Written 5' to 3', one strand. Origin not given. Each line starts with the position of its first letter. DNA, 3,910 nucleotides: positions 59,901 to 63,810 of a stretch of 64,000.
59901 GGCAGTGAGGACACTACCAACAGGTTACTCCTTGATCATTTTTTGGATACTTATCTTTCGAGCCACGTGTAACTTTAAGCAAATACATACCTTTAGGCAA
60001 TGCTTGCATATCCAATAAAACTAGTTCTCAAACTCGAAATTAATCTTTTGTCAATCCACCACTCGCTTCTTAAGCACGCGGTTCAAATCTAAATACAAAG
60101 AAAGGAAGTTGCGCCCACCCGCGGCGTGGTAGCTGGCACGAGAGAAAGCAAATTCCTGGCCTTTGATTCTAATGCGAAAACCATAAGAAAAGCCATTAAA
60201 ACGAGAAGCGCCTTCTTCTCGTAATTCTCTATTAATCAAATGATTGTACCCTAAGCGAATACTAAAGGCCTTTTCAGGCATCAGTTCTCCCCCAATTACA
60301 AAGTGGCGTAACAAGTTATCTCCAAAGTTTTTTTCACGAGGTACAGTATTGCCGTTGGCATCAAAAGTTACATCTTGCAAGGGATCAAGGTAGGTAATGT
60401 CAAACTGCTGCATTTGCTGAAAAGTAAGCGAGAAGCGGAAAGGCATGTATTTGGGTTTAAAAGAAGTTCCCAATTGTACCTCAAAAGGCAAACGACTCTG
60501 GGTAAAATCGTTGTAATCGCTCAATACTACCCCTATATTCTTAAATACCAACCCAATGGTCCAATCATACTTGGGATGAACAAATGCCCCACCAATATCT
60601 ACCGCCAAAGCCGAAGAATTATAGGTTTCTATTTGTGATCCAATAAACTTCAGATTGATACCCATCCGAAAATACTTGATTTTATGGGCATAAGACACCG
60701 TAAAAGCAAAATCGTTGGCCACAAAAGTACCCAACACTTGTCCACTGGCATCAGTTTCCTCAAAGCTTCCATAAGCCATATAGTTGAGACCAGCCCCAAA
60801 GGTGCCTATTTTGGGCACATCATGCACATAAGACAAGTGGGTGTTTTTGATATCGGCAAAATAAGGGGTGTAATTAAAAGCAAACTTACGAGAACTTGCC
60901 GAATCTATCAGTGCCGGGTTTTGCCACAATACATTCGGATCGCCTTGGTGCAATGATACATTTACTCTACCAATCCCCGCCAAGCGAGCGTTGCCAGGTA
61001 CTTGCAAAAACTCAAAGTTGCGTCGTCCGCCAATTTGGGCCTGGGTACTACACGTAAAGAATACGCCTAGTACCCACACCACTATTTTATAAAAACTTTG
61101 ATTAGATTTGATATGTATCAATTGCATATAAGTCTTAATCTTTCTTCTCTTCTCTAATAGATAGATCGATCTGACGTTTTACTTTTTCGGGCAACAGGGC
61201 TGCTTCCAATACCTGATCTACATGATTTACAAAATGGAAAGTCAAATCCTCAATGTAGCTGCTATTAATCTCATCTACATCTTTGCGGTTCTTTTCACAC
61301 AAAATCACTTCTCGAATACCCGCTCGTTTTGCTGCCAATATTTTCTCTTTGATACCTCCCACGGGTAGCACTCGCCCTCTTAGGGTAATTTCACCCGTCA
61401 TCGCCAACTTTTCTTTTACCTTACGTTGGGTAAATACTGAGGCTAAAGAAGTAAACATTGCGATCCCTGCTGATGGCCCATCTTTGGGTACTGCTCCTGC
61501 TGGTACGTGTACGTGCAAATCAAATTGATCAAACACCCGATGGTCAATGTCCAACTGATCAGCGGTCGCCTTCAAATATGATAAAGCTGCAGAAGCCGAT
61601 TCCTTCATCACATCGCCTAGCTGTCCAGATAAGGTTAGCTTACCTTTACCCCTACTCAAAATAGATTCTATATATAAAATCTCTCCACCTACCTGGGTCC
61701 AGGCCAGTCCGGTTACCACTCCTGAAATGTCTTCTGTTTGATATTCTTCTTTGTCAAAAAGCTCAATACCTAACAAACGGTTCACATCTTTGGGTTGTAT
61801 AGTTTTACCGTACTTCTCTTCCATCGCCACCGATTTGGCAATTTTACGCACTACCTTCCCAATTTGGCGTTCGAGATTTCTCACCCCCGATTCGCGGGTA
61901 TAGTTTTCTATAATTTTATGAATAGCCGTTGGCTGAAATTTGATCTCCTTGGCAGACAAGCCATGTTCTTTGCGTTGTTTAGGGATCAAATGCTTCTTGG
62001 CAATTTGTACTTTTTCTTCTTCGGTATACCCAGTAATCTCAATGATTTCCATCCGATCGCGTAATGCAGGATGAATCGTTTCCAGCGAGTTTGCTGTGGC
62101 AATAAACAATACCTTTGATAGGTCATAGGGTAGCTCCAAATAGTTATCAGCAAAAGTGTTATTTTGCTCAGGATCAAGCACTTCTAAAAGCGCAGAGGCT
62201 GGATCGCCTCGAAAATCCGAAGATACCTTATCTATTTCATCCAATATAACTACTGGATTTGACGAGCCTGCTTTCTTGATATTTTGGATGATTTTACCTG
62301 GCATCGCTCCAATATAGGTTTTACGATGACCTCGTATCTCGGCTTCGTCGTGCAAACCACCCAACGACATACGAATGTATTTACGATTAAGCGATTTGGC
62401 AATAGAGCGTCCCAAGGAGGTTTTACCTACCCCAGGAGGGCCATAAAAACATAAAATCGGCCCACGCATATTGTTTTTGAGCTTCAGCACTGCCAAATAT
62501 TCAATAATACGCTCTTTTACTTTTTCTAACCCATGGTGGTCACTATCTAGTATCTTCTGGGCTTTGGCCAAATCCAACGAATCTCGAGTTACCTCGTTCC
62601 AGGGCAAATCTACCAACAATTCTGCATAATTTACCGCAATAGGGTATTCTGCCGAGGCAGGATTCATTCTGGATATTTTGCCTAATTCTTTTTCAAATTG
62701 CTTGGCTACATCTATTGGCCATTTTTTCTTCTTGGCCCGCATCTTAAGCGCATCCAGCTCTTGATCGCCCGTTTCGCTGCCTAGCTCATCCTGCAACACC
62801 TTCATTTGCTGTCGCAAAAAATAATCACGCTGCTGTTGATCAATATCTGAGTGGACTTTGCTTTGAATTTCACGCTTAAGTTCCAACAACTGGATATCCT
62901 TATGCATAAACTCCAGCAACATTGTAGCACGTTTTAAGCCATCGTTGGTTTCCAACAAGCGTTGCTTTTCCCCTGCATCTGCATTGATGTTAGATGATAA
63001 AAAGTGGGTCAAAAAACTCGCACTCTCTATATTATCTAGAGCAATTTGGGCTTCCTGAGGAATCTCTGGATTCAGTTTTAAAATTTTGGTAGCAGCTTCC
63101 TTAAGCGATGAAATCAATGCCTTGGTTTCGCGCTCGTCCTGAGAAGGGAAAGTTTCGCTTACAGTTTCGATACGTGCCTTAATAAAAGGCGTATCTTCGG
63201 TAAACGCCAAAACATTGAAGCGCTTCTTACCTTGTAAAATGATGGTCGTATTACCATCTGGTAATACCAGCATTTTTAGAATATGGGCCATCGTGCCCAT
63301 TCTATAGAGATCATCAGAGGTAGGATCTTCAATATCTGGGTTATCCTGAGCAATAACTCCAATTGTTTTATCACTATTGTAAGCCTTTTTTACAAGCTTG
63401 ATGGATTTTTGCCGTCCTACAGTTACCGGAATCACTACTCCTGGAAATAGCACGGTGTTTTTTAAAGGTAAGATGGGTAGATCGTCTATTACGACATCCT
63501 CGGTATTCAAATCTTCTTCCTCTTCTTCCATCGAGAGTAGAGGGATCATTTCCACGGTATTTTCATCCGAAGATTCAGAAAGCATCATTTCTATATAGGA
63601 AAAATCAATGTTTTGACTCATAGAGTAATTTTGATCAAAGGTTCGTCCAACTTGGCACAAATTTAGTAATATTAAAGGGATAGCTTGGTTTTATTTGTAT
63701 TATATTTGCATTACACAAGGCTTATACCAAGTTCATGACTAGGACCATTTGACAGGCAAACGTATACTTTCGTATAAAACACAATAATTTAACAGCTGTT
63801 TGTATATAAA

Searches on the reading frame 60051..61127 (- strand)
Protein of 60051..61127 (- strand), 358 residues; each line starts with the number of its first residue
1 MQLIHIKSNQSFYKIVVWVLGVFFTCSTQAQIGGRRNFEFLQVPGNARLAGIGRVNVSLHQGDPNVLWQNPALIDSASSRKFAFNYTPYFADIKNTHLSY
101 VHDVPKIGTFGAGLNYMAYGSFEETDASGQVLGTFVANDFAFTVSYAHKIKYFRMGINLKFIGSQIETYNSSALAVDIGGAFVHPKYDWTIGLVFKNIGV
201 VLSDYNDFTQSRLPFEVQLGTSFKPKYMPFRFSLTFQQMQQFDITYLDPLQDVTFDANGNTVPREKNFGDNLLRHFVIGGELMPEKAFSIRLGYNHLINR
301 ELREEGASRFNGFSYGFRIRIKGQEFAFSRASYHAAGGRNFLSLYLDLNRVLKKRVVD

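Call 109: search_protein_families(library=pfam, proteins=[window:60051-61127:-], max_evalue=0.00001)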
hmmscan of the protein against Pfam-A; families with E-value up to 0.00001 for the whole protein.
window:60051-61127:- (358 aa): 1 family
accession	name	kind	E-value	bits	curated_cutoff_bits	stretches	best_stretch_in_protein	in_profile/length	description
PF19572.5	PorV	-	3.5e-09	37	27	1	39-224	14-218/243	Type IX secretion system protein PorV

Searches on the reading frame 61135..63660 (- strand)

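Call 85: search_protein_families(library=pfam, proteins=[window:61135-63660:-], max_evalue=0.00001)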
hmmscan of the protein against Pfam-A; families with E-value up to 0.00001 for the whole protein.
window:61135-63660:- (841 aa): 7 families
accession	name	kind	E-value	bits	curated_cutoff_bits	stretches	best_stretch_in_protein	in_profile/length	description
PF05362.19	Lon_C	-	3.7e-86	288.4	21.1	1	621-822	2-203/205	Lon protease (S16) C-terminal proteolytic domain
PF02190.22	LON_substr_bdg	-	6e-47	160.6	28.7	1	61-254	2-200/200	ATP-dependent protease La (LON) substrate-binding domain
PF00004.35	AAA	-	9.4e-28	97.7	21.2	1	403-541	1-127/131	ATPase family associated with various cellular activities (AAA)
PF22667.2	Lon_lid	-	1.2e-23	82.9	27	1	564-616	1-53/57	Lon protease AAA+ ATPase lid domain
PF07728.20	AAA_5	-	5e-10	40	22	1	403-537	2-139/139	AAA domain (dynein-related subfamily)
PF13541.12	ChlI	-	1.1e-06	29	27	1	664-791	1-121/121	Subunit ChlI of Mg-chelatase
PF07724.20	AAA_2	-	3.3e-06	27.7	27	1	404-560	7-157/166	AAA domain (Cdc48 subfamily)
